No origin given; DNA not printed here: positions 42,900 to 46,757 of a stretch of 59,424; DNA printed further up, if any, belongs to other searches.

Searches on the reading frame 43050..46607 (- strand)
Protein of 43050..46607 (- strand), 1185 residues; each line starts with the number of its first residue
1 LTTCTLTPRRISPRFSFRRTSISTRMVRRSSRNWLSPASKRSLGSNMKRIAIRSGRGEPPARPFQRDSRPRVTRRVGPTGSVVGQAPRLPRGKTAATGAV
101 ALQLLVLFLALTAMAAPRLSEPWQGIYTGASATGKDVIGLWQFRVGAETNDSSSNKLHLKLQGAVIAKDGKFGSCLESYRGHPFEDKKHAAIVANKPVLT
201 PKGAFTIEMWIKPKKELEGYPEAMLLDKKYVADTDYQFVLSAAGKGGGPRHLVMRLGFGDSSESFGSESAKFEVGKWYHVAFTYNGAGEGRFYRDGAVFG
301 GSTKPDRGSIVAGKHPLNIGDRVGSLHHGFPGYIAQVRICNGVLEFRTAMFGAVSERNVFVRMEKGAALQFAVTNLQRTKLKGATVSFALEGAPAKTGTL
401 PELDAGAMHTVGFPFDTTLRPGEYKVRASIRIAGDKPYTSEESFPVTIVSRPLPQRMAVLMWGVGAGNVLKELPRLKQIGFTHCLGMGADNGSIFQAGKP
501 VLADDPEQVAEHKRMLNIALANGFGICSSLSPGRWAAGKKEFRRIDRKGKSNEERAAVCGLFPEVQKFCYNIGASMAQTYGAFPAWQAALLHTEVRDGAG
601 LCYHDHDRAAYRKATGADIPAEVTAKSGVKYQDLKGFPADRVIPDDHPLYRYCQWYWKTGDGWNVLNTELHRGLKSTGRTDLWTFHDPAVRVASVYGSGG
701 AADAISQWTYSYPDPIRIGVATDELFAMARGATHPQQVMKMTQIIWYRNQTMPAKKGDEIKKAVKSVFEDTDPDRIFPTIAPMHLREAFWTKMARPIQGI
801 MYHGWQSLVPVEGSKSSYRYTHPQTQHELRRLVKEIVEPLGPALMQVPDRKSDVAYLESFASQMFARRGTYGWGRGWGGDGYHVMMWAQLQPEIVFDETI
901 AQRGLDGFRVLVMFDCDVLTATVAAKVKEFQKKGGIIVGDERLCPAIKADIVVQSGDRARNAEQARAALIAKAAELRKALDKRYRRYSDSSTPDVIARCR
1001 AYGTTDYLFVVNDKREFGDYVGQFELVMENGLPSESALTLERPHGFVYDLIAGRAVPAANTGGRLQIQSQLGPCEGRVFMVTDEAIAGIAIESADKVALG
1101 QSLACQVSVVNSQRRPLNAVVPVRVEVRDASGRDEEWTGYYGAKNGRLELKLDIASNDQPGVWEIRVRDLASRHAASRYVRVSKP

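Call 14: search_protein_families(library=pfam, proteins=[window:43050-46607:-], max_evalue=0.001)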
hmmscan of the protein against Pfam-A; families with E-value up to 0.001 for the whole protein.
window:43050-46607:- (1185 aa): 2 families
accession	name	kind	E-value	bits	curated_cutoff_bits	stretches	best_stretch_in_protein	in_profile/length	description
PF13385.13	Laminin_G_3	-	2.4e-20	73.6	27.6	1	190-344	5-145/151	Concanavalin A-like lectin/glucanases superfamily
PF01835.25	MG2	-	3.5e-05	24.5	32.8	0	1100-1182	14-96/96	MG2 domain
